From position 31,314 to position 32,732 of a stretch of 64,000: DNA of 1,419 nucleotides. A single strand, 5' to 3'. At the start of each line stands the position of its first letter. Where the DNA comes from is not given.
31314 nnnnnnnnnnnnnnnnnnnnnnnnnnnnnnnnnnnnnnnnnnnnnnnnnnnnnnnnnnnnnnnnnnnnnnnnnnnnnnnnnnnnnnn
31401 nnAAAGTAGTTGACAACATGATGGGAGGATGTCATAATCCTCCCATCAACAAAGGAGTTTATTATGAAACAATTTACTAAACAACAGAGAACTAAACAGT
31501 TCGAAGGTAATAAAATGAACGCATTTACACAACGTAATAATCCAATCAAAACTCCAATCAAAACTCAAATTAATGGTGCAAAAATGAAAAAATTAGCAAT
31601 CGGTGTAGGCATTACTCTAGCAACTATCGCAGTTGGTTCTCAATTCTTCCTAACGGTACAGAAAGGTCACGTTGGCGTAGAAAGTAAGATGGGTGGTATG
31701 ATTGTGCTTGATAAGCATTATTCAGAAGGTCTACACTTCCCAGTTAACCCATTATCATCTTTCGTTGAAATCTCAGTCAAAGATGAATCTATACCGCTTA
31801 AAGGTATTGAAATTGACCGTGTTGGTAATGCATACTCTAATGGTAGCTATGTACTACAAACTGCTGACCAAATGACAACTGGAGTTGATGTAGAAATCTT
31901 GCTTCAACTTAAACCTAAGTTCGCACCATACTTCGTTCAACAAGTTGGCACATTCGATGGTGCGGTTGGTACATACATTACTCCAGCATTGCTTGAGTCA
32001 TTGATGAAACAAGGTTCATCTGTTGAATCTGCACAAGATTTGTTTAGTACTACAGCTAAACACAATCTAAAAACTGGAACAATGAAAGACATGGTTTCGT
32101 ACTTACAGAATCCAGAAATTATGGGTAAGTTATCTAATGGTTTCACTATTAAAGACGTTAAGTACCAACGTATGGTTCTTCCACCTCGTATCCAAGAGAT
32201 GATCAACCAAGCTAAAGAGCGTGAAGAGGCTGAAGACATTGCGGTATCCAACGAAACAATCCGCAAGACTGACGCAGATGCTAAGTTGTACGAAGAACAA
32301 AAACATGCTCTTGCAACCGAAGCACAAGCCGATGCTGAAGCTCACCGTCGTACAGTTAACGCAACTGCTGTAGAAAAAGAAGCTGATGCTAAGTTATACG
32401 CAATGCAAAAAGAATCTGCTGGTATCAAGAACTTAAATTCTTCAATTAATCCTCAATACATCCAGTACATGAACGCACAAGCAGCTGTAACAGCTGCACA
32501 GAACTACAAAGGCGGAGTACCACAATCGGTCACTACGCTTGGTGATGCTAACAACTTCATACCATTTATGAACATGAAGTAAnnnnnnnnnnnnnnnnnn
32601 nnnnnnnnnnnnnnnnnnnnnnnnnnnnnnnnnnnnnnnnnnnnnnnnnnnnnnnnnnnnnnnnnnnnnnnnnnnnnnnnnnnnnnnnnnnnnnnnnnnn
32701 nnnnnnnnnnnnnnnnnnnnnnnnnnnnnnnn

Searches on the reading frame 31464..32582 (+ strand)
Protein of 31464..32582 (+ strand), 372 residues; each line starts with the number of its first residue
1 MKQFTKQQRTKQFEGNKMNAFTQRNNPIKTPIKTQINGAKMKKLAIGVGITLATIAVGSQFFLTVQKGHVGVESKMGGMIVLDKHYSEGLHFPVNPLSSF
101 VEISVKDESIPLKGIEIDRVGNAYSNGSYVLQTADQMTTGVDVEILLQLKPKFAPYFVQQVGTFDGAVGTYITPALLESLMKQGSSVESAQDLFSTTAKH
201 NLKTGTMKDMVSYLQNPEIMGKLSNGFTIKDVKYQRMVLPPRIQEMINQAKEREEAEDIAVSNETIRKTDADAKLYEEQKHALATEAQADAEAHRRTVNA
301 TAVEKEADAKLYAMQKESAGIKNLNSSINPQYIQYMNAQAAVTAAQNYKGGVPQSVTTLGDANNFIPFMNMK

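Call 62: find_encoding_contigs(protein=window:31464-32582:+, flank=10000, max_places=1)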
Protein window:31464-32582:+ (372 aa): 4 contigs read that carry it; 1 place shown.
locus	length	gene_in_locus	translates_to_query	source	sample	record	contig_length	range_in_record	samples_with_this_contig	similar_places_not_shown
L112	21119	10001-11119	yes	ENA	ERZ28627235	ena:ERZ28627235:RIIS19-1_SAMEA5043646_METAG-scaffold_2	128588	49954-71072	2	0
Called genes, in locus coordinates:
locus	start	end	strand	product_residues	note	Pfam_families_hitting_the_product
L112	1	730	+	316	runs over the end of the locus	-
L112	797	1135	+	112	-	-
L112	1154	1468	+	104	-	PF26904:Phage_T4_Y05Q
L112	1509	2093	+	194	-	-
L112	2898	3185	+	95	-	-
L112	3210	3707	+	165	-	-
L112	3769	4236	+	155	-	-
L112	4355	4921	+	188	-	PF00265:TK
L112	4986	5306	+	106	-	-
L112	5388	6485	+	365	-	PF00293:NUDIX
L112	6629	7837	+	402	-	PF01773:Nucleos_tra2_N, PF07670:Gate, PF07662:Nucleos_tra2_C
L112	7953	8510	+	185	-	-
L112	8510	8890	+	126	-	-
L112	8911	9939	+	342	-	PF10127:RlaP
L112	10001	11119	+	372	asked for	PF01145:Band_7 (weak)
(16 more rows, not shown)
